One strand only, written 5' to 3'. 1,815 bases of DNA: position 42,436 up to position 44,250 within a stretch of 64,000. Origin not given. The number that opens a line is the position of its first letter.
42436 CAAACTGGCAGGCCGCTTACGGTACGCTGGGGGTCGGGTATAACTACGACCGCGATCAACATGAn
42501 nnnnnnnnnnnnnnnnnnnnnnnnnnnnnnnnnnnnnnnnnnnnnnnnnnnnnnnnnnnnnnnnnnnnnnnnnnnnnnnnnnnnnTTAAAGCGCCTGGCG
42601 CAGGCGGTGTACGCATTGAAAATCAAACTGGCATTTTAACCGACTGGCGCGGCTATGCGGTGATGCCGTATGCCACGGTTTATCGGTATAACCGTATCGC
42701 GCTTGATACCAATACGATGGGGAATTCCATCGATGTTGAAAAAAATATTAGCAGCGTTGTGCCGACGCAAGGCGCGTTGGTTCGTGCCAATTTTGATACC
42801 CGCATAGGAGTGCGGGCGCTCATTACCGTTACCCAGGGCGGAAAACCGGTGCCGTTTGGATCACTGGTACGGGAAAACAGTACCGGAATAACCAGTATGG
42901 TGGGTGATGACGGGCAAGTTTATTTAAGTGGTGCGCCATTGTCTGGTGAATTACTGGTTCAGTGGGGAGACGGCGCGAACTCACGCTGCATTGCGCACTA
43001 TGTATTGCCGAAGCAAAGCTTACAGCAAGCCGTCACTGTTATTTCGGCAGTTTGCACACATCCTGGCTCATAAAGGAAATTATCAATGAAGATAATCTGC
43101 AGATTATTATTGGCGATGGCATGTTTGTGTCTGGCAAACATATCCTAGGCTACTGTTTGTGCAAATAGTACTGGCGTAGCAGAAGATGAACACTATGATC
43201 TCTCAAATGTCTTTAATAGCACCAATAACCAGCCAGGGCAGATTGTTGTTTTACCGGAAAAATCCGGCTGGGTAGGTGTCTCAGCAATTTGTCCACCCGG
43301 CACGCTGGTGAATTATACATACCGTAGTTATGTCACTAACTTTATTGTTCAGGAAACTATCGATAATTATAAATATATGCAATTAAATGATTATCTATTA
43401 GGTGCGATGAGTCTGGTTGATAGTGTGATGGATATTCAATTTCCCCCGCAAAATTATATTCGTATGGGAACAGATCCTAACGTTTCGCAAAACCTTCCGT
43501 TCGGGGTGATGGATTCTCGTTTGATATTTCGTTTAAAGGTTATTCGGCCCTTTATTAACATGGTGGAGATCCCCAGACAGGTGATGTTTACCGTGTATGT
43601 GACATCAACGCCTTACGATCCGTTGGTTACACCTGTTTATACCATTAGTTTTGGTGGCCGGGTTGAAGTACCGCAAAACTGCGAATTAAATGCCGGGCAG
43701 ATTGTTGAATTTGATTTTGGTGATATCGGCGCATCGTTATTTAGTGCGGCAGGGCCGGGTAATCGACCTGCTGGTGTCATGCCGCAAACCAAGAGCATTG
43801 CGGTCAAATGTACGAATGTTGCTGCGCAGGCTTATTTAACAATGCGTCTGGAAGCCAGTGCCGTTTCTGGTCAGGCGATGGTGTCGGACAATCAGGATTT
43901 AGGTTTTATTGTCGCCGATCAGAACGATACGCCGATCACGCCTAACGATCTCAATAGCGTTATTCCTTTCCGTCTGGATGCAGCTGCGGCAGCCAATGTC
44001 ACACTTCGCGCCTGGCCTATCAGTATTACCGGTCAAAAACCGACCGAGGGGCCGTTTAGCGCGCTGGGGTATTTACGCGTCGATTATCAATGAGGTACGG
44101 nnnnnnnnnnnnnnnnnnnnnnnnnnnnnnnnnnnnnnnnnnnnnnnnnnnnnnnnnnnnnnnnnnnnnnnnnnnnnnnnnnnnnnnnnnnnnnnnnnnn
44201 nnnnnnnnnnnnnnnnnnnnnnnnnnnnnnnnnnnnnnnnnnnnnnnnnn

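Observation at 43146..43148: In-frame TAG at codon 21 of sfmH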

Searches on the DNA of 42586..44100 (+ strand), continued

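Call 27: search_dna_similar(query=L013:2531-5503:+, collection=ecoli_genomes, mode=near, max_rows=14)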
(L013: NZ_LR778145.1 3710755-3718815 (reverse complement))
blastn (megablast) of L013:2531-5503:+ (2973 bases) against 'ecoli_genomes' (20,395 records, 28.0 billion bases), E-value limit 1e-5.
Records with a match: 4207; places in all: 4214; records where one place covers at least 80% of the query: 4120.
Genomes with a match: 4207 of 5426; with a place that covers at least 80% of the query: 4120. Places per genome that has any: lowest 1, median 1, highest 2. On chromosomes: 4212 places; on plasmids: 2.
Best place of each record, by identity: >=99% 1326; 95-99% 2881.
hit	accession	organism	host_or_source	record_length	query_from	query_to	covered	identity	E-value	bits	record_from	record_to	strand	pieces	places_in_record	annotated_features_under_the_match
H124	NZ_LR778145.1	Escherichia coli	sediment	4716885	1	2973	100%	100.0%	0e+0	5491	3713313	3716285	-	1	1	sfmD: fimbrial biogenesis usher protein | fimH: type 1 fimbria D-mannose specific adhesin FimH | sfmF: fimbria assembly protein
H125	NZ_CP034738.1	Escherichia coli strain L65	missing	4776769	1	2973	100%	99.9%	0e+0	5480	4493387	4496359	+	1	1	sfmD: fimbrial biogenesis usher protein | fimH: type 1 fimbria D-mannose specific adhesin FimH | sfmF: fimbria assembly protein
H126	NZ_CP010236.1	Escherichia coli strain S42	not applicable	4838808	1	2973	100%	99.9%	0e+0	5474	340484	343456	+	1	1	sfmD: fimbrial biogenesis usher protein | fimH: type 1 fimbria D-mannose specific adhesin FimH | sfmF: fimbria assembly protein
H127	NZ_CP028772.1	Escherichia coli strain A2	Platypus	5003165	1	2973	100%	99.9%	0e+0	5474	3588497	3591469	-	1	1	sfmD: fimbrial biogenesis usher protein | fimH: type 1 fimbria D-mannose specific adhesin FimH | sfmF: fimbria assembly protein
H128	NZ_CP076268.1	Escherichia coli strain D217-5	Homo sapiens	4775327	1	2973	100%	99.9%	0e+0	5474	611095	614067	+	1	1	sfmD: fimbrial biogenesis usher protein | fimH: type 1 fimbria D-mannose specific adhesin FimH | sfmF: fimbria assembly protein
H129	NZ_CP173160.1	Escherichia coli strain JX2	wastewater treatment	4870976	1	2973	100%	99.9%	0e+0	5474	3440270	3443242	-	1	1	sfmD: fimbrial biogenesis usher protein | fimH: type 1 fimbria D-mannose specific adhesin FimH | sfmF: fimbria assembly protein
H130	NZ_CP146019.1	Escherichia coli strain ECO8855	Homo sapiens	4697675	1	2973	100%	99.9%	0e+0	5474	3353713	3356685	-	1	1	sfmD: fimbrial biogenesis usher protein | fimH: type 1 fimbria D-mannose specific adhesin FimH | sfmF: fimbria assembly protein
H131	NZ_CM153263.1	Escherichia coli strain Bongo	Eastern Bongo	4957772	1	2973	100%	99.9%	0e+0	5474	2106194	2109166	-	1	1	sfmD: fimbrial biogenesis usher protein | fimH: type 1 fimbria D-mannose specific adhesin FimH | sfmF: fimbria assembly protein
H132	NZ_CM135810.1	Escherichia coli strain WGI31CT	green ice lettuce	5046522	1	2973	100%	99.9%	0e+0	5474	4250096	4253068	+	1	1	sfmD: fimbrial biogenesis usher protein | fimH: type 1 fimbria D-mannose specific adhesin FimH | sfmF: fimbria assembly protein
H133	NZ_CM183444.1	Escherichia coli strain BHUCD02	Homo sapiens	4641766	1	2973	100%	99.9%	0e+0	5474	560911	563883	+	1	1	sfmD: fimbrial biogenesis usher protein | fimH: type 1 fimbria D-mannose specific adhesin FimH | sfmF: fimbria assembly protein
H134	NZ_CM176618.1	Escherichia coli strain 2c3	Gallus gallus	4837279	1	2973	100%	99.9%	0e+0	5474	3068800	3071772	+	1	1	sfmD: fimbrial biogenesis usher protein | fimH: type 1 fimbria D-mannose specific adhesin FimH | sfmF: fimbria assembly protein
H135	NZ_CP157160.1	Escherichia coli strain UTAK-3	Bos taurus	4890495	1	2973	100%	99.8%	0e+0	5457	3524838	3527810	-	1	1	sfmD: fimbrial biogenesis usher protein | fimH: type 1 fimbria D-mannose specific adhesin FimH | sfmF: fimbria assembly protein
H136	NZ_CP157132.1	Escherichia coli strain UTAK-18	Bos taurus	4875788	1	2973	100%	99.8%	0e+0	5457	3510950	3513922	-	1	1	sfmD: fimbrial biogenesis usher protein | fimH: type 1 fimbria D-mannose specific adhesin FimH | sfmF: fimbria assembly protein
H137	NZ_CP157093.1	Escherichia coli strain UTME-13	Sus scrofa domesticus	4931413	1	2973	100%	99.8%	0e+0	5457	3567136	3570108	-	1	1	sfmD: fimbrial biogenesis usher protein | fimH: type 1 fimbria D-mannose specific adhesin FimH | sfmF: fimbria assembly protein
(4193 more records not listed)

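Call 28: search_dna_similar(query=L005:2531-5503:+, collection=ecoli_genomes, mode=near, max_rows=14)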
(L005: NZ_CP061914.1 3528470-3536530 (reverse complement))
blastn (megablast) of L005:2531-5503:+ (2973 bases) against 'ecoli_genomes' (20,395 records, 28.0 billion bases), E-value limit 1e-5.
Records with a match: 4207; places in all: 4214; records where one place covers at least 80% of the query: 4120.
Genomes with a match: 4207 of 5426; with a place that covers at least 80% of the query: 4120. Places per genome that has any: lowest 1, median 1, highest 2. On chromosomes: 4212 places; on plasmids: 2.
Best place of each record, by identity: >=99% 1371; 95-99% 2836.
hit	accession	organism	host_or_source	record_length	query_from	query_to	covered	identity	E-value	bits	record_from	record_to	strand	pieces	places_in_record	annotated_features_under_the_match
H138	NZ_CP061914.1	Escherichia coli strain SMBL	Goat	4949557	1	2973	100%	100.0%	0e+0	5491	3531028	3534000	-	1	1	sfmD: fimbrial biogenesis usher protein | fimH: type 1 fimbria D-mannose specific adhesin FimH | sfmF: fimbria assembly protein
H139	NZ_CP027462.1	Escherichia coli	missing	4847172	1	2973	100%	100.0%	0e+0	5485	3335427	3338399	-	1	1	sfmD: fimbrial biogenesis usher protein | fimH: type 1 fimbria D-mannose specific adhesin FimH | sfmF: fimbria assembly protein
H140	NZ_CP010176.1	Escherichia coli strain H10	not applicable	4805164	1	2973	100%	100.0%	0e+0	5485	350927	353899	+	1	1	sfmD: fimbrial biogenesis usher protein | fimH: type 1 fimbria D-mannose specific adhesin FimH | sfmF: fimbria assembly protein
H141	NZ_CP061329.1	Escherichia coli strain EC93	Rattus norvegicus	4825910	1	2973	100%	100.0%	0e+0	5485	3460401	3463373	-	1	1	sfmD: fimbrial biogenesis usher protein | fimH: type 1 fimbria D-mannose specific adhesin FimH | sfmF: fimbria assembly protein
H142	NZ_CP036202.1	Escherichia coli strain L725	Homo sapiens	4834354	1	2973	100%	100.0%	0e+0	5485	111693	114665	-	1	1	sfmD: fimbrial biogenesis usher protein | fimH: type 1 fimbria D-mannose specific adhesin FimH | sfmF: fimbria assembly protein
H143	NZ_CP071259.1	Escherichia coli strain MEI005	Outdoors environment of a veterinary ...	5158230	1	2973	100%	100.0%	0e+0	5485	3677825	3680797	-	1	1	sfmD: fimbrial biogenesis usher protein | fimH: type 1 fimbria D-mannose specific adhesin FimH | sfmF: fimbria assembly protein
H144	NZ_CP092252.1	Escherichia coli strain ISHS7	Felix catus domesticus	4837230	1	2973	100%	100.0%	0e+0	5485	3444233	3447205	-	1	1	sfmD: fimbrial biogenesis usher protein | fimH: type 1 fimbria D-mannose specific adhesin FimH | sfmF: fimbria assembly protein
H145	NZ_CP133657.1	Escherichia coli strain CEC15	rodents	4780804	1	2973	100%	100.0%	0e+0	5485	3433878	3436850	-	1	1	sfmD: fimbrial biogenesis usher protein | fimH: type 1 fimbria D-mannose specific adhesin FimH | sfmF: fimbria assembly protein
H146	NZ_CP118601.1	Escherichia coli strain NB4833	Homo sapiens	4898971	1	2973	100%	100.0%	0e+0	5485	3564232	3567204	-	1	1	sfmD: fimbrial biogenesis usher protein | fimH: type 1 fimbria D-mannose specific adhesin FimH | sfmF: fimbria assembly protein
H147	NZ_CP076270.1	Escherichia coli strain Ceylon31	Bos taurus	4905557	1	2973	100%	100.0%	0e+0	5485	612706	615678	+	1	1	sfmD: fimbrial biogenesis usher protein | fimH: type 1 fimbria D-mannose specific adhesin FimH | sfmF: fimbria assembly protein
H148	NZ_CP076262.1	Escherichia coli strain 0-4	Homo sapiens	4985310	1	2973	100%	100.0%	0e+0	5485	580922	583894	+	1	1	sfmD: fimbrial biogenesis usher protein | fimH: type 1 fimbria D-mannose specific adhesin FimH | sfmF: fimbria assembly protein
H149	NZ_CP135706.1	Escherichia coli strain TUM1880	missing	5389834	1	2973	100%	100.0%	0e+0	5485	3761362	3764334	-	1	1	sfmD: fimbrial biogenesis usher protein | fimH: type 1 fimbria D-mannose specific adhesin FimH | sfmF: fimbria assembly protein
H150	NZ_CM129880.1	Escherichia coli strain MB07081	seawater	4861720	1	2973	100%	100.0%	0e+0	5485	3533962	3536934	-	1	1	sfmD: fimbrial biogenesis usher protein | fimH: type 1 fimbria D-mannose specific adhesin FimH | sfmF: fimbria assembly protein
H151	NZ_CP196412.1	Escherichia coli strain W12-1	Bos taurus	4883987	1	2973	100%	100.0%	0e+0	5485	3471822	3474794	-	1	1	sfmD: fimbrial biogenesis usher protein | fimH: type 1 fimbria D-mannose specific adhesin FimH | sfmF: fimbria assembly protein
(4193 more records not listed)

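Call 29: get_annotated_region(hit=H100, flank=2530)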
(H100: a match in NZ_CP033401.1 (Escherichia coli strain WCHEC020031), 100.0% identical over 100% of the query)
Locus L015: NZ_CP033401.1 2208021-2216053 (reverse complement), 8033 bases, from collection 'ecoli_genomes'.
description: Escherichia coli strain WCHEC020031 chromosome, complete genome
organism: Escherichia coli strain WCHEC020031 (NCBI taxid 562)
replicon: chromosome; assembly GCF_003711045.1
host: Homo sapiens; source: -; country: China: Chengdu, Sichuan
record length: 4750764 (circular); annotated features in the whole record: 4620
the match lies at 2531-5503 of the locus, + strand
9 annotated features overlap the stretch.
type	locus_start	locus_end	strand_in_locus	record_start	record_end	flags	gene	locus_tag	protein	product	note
CDS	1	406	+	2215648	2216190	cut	fimA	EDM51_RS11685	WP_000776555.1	type 1 fimbrial major subunit FimA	-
CDS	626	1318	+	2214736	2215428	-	fimC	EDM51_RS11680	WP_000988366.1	type 1 fimbria chaperone FimC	-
CDS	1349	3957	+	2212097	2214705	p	sfmD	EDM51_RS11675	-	fimbrial biogenesis usher protein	frameshifted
CDS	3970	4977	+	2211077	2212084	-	fimH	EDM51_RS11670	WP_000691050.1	type 1 fimbria D-mannose specific adhesin FimH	-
CDS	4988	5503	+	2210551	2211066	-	sfmF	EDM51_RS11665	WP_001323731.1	fimbria assembly protein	-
CDS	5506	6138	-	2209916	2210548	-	fimZ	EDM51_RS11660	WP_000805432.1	fimbria biosynthesis transcriptional regulator FimZ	-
tRNA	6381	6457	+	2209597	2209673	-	-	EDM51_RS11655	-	tRNA-Arg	-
CDS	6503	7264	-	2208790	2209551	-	envY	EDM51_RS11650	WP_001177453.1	DNA-binding transcriptional regulator EnvY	-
CDS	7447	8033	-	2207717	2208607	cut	ybcH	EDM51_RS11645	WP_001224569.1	DUF4434 family protein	-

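Call 30: get_annotated_region(hit=H115, flank=2530)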
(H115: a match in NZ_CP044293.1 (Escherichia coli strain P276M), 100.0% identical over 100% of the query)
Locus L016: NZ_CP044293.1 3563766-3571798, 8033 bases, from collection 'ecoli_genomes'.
description: Escherichia coli strain P276M chromosome, complete genome
organism: Escherichia coli strain P276M (NCBI taxid 562)
replicon: chromosome; assembly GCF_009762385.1
host: -; source: Healthy human (stool); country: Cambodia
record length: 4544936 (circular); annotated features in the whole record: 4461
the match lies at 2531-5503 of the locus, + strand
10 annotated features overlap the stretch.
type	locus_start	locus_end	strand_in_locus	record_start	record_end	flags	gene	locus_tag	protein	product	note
CDS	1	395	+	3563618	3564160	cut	fimA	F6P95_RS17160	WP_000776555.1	type 1 fimbrial major subunit FimA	-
CDS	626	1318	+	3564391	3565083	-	fimC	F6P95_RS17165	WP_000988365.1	type 1 fimbria chaperone FimC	-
CDS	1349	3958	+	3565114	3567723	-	sfmD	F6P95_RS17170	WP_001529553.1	fimbrial biogenesis usher protein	-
CDS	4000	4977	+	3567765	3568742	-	fimH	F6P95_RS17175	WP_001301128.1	type 1 fimbria D-mannose specific adhesin FimH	-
CDS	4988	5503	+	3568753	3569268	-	sfmF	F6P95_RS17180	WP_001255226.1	fimbria assembly protein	-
CDS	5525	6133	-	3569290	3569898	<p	fimZ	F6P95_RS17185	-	fimbria biosynthesis transcriptional regulator FimZ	incomplete; partial in the middle of a contig; missing C-terminus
tRNA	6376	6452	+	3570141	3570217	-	-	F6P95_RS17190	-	tRNA-Arg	-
CDS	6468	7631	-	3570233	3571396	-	intD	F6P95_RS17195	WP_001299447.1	integrase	-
CDS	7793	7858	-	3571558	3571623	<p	-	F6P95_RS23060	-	helix-turn-helix domain-containing protein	incomplete; partial in the middle of a contig; missing C-terminus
CDS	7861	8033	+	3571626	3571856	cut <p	-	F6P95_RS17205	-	protein ren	incomplete; partial in the middle of a contig; missing N-terminus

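Call 31: get_annotated_region(hit=H126, flank=2530)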
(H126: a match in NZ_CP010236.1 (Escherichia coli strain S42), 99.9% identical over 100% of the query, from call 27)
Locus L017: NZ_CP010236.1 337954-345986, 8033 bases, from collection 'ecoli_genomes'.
description: Escherichia coli strain S42 chromosome, complete genome
organism: Escherichia coli strain S42 (NCBI taxid 562)
replicon: chromosome; assembly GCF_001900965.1
host: not applicable; source: -; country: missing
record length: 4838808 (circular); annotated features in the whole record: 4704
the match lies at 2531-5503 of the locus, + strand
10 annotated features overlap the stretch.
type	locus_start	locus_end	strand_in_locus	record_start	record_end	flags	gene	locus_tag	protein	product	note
CDS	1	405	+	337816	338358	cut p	fimA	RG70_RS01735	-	type 1 fimbrial major subunit FimA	internal stop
CDS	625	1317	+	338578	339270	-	fimC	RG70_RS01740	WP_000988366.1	type 1 fimbria chaperone FimC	-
CDS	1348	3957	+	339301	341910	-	sfmD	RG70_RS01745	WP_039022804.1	fimbrial biogenesis usher protein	-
CDS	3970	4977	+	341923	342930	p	fimH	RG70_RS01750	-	type 1 fimbria D-mannose specific adhesin FimH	internal stop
CDS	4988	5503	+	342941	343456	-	sfmF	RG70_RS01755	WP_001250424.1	fimbria assembly protein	-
CDS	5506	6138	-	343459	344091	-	fimZ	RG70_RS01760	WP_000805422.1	fimbria biosynthesis transcriptional regulator FimZ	-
tRNA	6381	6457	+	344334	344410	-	-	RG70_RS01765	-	tRNA-Arg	-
CDS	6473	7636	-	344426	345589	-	intD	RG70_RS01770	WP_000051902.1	integrase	-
CDS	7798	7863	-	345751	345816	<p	-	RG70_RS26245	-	helix-turn-helix domain-containing protein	incomplete; partial in the middle of a contig; missing C-terminus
CDS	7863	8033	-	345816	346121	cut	yfdT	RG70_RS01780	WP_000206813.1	protein YfdT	-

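Call 32: get_annotated_region(hit=H139, flank=2530)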
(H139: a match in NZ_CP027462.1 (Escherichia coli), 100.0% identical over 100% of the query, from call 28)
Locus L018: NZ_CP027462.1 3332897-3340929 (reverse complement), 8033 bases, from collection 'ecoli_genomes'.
description: Escherichia coli isolate 07-4299 chromosome, complete genome
organism: Escherichia coli (NCBI taxid 562)
replicon: chromosome; assembly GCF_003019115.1
host: missing; source: missing; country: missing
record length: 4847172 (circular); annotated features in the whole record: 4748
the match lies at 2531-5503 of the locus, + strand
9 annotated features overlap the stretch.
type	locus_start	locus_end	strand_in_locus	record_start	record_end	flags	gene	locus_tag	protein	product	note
CDS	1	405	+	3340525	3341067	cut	fimA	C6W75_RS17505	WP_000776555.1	type 1 fimbrial major subunit FimA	-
CDS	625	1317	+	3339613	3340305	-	fimC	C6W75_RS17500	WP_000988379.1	type 1 fimbria chaperone FimC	-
CDS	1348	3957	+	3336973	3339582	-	sfmD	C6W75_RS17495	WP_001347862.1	fimbrial biogenesis usher protein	-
CDS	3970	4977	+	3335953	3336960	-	fimH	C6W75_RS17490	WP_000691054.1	type 1 fimbria D-mannose specific adhesin FimH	-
CDS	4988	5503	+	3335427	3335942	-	sfmF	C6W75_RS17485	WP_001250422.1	fimbria assembly protein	-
CDS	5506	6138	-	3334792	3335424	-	fimZ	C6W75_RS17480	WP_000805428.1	fimbria biosynthesis transcriptional regulator FimZ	-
tRNA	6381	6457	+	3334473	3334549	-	-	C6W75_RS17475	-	tRNA-Arg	-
CDS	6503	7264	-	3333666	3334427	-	envY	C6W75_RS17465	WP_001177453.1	DNA-binding transcriptional regulator EnvY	-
CDS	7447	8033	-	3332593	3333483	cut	ybcH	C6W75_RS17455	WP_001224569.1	DUF4434 family protein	-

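Call 35: search_dna_similar(query=window:43127-43167:+, collection=ecoli_genomes, mode=near, max_rows=60, max_evalue=10)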
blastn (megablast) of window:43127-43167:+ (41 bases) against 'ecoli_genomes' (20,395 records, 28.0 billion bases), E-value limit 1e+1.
Records with a match: 33; places in all: 33; records where one place covers at least 80% of the query: 33.
Genomes with a match: 33 of 5426; with a place that covers at least 80% of the query: 33. Places per genome that has any: lowest 1, median 1, highest 1. On chromosomes: 32 places; on plasmids: 1.
Best place of each record, by identity: >=99% 33.
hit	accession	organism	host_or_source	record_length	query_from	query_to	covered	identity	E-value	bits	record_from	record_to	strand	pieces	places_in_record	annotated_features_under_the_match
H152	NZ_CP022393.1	Escherichia coli strain E62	rat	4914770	1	41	100%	100.0%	3e-12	77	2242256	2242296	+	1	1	fimH: type 1 fimbria D-mannose specific adhesin FimH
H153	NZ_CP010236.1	Escherichia coli strain S42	not applicable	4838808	1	41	100%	100.0%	3e-12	77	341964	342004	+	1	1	fimH: type 1 fimbria D-mannose specific adhesin FimH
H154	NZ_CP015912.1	Escherichia coli strain 210205630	swine cecum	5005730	1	41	100%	100.0%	3e-12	77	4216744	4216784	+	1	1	fimH: type 1 fimbria D-mannose specific adhesin FimH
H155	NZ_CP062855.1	Escherichia coli O20:H12 strain Res13-Lact-PEB17-18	Sus scrofa domesticus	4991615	1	41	100%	100.0%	3e-12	77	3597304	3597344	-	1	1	fimH: type 1 fimbria D-mannose specific adhesin FimH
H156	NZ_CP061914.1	Escherichia coli strain SMBL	Goat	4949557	1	41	100%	100.0%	3e-12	77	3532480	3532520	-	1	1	fimH: type 1 fimbria D-mannose specific adhesin FimH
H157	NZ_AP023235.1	Escherichia coli strain YJ6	Homo sapiens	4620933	1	41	100%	100.0%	3e-12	77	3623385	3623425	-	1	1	fimH: type 1 fimbria D-mannose specific adhesin FimH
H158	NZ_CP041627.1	Escherichia coli strain ETEC6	Homo sapiens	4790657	1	41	100%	100.0%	3e-12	77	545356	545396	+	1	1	fimH: type 1 fimbria D-mannose specific adhesin FimH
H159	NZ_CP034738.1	Escherichia coli strain L65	missing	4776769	1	41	100%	100.0%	3e-12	77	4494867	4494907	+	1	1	fimH: type 1 fimbria D-mannose specific adhesin FimH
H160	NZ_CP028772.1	Escherichia coli strain A2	Platypus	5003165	1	41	100%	100.0%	3e-12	77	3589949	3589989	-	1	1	fimH: type 1 fimbria D-mannose specific adhesin FimH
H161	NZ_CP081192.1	Escherichia coli strain EC1722-1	Homo sapiens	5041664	1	41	100%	100.0%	3e-12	77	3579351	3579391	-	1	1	fimH: type 1 fimbria D-mannose specific adhesin FimH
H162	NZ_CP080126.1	Escherichia coli strain PK8568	chicken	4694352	1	41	100%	100.0%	3e-12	77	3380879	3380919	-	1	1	fimH: type 1 fimbria D-mannose specific adhesin FimH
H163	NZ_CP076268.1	Escherichia coli strain D217-5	Homo sapiens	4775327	1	41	100%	100.0%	3e-12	77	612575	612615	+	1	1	fimH: type 1 fimbria D-mannose specific adhesin FimH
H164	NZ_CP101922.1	Escherichia coli strain JCC-EE 7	missing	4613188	1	41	100%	100.0%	3e-12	77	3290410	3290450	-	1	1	fimH: type 1 fimbria D-mannose specific adhesin FimH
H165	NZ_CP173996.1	Escherichia coli strain SZQ1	anaerobic sludge sediment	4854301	1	41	100%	100.0%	3e-12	77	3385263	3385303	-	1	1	fimH: type 1 fimbria D-mannose specific adhesin FimH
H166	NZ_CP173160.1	Escherichia coli strain JX2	wastewater treatment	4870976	1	41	100%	100.0%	3e-12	77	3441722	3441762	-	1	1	fimH: type 1 fimbria D-mannose specific adhesin FimH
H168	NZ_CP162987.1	Escherichia coli strain W284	Homo sapiens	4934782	1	41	100%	100.0%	3e-12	77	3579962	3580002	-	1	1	fimH: type 1 fimbria D-mannose specific adhesin FimH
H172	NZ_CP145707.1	Escherichia coli strain S1-CAM-02-A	Homo sapiens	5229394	1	41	100%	100.0%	3e-12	77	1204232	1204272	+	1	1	fimH: type 1 fimbria D-mannose specific adhesin FimH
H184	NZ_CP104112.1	Escherichia coli strain USDA-ARS-USMARC-51688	Bos taurus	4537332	9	41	80%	100.0%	8e-8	62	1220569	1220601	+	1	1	fimH: type 1 fimbria D-mannose specific adhesin FimH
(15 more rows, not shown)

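Call 57: get_annotated_region(hit=H152, flank=2700)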
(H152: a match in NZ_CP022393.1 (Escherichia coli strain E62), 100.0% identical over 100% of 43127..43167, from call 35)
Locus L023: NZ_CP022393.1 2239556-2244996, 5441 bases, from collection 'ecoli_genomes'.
description: Escherichia coli strain E62 chromosome, complete genome
organism: Escherichia coli strain E62 (NCBI taxid 562)
replicon: chromosome; assembly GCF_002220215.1
host: rat; source: feces; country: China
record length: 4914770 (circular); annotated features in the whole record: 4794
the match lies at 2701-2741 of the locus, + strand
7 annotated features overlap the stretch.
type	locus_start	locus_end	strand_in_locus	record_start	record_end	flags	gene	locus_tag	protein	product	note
CDS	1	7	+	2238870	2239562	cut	fimC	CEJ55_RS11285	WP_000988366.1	type 1 fimbria chaperone FimC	-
CDS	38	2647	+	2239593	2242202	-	sfmD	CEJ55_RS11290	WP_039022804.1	fimbrial biogenesis usher protein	-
CDS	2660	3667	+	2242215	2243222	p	fimH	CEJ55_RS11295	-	type 1 fimbria D-mannose specific adhesin FimH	internal stop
CDS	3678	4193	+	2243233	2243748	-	sfmF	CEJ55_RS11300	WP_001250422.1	fimbria assembly protein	-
CDS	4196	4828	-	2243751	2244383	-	fimZ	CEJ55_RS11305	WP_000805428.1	fimbria biosynthesis transcriptional regulator FimZ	-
tRNA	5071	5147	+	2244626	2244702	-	-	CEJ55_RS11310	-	tRNA-Arg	-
CDS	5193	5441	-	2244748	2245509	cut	envY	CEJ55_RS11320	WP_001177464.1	DNA-binding transcriptional regulator EnvY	-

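Call 58: get_annotated_region(hit=H154, flank=2700)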
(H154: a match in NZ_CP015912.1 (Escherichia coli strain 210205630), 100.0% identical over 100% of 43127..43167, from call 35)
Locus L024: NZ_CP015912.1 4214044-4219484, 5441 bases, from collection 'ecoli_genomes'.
description: Escherichia coli strain 210205630 chromosome, complete genome
organism: Escherichia coli strain 210205630 (NCBI taxid 562)
replicon: chromosome; assembly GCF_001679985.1
host: -; source: swine cecum; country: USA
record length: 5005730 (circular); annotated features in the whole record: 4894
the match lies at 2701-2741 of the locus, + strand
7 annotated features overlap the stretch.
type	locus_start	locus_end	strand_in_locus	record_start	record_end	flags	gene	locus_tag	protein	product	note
CDS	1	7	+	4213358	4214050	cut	fimC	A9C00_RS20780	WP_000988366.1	type 1 fimbria chaperone FimC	-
CDS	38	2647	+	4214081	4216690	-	sfmD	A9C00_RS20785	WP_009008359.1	fimbrial biogenesis usher protein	-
CDS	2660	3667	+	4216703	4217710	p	fimH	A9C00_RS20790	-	type 1 fimbria D-mannose specific adhesin FimH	internal stop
CDS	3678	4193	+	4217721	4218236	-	sfmF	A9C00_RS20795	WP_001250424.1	fimbria assembly protein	-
CDS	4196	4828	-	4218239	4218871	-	fimZ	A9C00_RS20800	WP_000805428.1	fimbria biosynthesis transcriptional regulator FimZ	-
tRNA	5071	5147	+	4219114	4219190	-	-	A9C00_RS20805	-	tRNA-Arg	-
CDS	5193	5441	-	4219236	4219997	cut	envY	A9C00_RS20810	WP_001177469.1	DNA-binding transcriptional regulator EnvY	-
